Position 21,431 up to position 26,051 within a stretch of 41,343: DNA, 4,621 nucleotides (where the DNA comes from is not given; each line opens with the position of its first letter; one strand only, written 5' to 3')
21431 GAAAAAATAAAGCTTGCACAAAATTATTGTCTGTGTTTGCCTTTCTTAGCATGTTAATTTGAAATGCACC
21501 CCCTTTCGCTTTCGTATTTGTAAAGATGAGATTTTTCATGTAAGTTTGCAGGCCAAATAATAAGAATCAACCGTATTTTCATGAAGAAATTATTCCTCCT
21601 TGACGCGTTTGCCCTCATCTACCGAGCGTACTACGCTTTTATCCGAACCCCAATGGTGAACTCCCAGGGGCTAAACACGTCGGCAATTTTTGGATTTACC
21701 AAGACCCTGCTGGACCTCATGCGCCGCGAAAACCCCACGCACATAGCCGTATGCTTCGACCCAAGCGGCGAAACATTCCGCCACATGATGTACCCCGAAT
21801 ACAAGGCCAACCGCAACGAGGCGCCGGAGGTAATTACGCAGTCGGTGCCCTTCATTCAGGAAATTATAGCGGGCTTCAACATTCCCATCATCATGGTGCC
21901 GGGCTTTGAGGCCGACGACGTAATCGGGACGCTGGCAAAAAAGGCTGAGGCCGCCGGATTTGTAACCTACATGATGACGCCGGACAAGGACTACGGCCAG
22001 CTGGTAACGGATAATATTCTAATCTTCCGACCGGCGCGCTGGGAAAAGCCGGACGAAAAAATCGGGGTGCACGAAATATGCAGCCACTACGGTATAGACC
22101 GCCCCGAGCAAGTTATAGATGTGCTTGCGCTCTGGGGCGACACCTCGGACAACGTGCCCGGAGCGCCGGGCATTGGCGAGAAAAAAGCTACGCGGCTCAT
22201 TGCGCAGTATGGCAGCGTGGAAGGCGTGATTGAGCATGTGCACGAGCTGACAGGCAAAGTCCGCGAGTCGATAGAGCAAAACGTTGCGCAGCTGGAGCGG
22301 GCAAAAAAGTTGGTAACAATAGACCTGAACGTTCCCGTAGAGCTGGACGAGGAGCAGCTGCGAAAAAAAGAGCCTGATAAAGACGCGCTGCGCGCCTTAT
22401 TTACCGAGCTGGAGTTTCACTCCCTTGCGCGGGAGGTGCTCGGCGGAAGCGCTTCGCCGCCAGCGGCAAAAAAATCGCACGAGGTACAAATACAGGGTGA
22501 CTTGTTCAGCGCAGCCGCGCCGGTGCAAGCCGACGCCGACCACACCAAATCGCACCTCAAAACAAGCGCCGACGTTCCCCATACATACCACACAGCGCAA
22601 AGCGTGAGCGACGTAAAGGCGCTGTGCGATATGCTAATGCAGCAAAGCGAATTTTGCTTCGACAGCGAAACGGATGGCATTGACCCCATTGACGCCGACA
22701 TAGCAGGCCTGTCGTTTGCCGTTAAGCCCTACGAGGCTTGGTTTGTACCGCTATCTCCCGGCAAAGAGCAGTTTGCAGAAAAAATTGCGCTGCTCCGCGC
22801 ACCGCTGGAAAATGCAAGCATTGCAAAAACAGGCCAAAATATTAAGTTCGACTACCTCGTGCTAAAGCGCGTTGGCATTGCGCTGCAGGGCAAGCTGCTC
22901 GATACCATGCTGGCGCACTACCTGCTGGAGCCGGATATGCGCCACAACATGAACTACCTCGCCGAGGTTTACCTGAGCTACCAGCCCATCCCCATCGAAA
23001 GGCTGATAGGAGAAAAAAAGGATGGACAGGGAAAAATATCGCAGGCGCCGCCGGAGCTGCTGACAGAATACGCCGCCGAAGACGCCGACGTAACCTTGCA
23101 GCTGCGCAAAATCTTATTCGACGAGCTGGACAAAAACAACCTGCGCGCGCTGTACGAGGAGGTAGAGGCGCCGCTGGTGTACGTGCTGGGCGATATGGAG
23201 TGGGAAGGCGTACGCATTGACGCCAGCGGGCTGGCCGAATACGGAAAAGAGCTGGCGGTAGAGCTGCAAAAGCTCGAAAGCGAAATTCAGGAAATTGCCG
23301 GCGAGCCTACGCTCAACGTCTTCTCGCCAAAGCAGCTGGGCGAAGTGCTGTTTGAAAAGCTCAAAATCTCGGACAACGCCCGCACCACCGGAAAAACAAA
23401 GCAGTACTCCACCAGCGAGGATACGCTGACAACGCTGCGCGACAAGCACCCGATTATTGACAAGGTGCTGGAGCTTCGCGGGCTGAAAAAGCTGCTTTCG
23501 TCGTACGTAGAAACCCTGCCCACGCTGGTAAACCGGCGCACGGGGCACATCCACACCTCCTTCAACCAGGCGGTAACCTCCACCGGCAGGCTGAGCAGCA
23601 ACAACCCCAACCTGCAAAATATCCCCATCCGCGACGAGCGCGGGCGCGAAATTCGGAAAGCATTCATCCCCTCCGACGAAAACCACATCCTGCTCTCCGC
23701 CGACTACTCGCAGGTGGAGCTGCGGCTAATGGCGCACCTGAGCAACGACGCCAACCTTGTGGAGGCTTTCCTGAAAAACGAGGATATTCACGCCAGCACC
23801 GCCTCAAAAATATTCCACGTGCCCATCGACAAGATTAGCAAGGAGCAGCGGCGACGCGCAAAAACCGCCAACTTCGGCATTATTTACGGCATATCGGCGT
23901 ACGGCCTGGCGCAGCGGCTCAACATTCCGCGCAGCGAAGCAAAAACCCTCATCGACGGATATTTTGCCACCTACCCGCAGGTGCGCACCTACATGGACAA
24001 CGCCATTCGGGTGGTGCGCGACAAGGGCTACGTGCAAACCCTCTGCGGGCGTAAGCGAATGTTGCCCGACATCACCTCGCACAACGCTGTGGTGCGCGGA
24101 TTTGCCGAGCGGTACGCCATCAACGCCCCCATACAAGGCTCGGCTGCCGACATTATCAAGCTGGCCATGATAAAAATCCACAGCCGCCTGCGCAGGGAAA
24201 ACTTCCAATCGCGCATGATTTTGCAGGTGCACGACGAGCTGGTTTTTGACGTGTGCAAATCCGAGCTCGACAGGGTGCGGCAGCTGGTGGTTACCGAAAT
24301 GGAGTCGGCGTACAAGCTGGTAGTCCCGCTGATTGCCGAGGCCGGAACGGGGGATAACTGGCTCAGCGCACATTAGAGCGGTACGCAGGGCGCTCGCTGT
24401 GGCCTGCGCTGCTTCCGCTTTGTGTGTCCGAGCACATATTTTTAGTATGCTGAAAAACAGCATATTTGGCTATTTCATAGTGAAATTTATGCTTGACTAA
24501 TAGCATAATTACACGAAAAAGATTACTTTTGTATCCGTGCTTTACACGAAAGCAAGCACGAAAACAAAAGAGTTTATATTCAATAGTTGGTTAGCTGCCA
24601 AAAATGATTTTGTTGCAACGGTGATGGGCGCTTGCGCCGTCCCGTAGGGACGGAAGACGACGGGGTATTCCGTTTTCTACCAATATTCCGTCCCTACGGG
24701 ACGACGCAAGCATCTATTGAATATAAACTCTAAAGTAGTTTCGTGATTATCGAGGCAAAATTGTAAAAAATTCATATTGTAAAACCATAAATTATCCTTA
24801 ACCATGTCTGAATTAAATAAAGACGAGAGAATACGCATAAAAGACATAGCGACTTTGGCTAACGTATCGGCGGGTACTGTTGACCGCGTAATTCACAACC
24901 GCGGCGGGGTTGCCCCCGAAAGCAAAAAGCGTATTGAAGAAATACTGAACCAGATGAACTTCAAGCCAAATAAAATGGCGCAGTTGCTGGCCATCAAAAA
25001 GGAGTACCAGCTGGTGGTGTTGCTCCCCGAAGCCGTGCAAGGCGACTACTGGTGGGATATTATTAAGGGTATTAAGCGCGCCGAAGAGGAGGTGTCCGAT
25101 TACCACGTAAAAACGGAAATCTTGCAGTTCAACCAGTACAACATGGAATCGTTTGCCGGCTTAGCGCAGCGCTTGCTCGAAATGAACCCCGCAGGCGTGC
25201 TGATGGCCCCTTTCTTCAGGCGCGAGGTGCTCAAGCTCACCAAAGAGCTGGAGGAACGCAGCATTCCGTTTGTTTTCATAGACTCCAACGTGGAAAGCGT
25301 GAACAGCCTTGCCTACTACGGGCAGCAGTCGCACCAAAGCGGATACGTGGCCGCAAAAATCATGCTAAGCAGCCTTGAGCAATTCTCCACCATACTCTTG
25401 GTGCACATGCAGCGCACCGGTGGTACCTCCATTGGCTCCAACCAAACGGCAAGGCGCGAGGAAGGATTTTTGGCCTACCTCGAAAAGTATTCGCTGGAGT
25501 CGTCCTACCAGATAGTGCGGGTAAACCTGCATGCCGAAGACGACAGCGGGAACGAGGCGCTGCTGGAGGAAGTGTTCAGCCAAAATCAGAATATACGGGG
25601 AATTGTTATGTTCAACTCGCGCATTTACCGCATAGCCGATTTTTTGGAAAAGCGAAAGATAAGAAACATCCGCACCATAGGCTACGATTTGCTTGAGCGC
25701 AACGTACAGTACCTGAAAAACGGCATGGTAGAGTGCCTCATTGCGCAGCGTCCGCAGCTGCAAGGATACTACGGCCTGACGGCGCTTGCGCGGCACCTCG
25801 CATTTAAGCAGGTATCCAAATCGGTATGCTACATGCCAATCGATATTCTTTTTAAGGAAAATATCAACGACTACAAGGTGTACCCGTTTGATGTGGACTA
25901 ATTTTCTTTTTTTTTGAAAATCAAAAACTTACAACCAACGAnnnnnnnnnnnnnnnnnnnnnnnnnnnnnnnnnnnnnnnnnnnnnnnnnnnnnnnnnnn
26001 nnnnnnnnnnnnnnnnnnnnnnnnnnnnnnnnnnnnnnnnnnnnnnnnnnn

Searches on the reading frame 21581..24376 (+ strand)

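Call 40: search_protein_families(library=pfam, proteins=[window:21581-24376:+], max_evalue=0.00001)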
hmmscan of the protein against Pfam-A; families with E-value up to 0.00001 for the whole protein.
window:21581-24376:+ (931 aa): 5 families
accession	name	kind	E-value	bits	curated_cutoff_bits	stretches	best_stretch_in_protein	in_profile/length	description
PF00476.26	DNA_pol_A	-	1.5e-160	534.7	34.3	1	551-928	4-380/381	DNA polymerase family A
PF02739.22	5_3_exonuc_N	-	3.5e-54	183.4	34.3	1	3-170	1-163/164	5'-3' exonuclease, N-terminal resolvase-like domain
PF01367.25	5_3_exonuc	-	9.1e-31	106.7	40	1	174-267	2-96/97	5'-3' exonuclease, C-terminal SAM fold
PF01612.26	DNA_pol_A_exo1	-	7.9e-28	97.8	23.6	1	336-516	1-172/173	3'-5' exonuclease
PF22619.2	DNA_polI_exo1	-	1.3e-06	28.7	27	1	372-462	13-98/140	DNA polymerase I, ribonuclease H-like domain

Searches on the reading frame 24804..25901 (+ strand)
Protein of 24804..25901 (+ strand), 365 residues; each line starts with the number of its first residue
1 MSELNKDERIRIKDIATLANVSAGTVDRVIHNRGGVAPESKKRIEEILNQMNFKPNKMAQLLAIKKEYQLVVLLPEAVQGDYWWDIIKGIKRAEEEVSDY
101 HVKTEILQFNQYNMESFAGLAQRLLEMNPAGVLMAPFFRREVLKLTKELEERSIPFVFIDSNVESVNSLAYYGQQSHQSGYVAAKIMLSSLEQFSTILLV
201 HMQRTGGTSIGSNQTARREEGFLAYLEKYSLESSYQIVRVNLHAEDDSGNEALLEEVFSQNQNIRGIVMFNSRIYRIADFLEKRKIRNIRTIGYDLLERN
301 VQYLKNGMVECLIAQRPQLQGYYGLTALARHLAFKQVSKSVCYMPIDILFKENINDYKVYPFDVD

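Call 40: search_protein_families(library=pfam, proteins=[window:24804-25901:+], max_evalue=0.00001)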
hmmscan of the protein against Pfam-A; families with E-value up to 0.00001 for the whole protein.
window:24804-25901:+ (365 aa): 2 families
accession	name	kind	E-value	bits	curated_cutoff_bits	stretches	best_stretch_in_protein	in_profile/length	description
PF13407.12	Peripla_BP_4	-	7.5e-35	121.2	35.1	1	74-335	4-257/258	Periplasmic binding protein domain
PF00356.27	LacI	-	4.9e-14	52.3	27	1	12-56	2-46/46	Bacterial regulatory proteins, lacI family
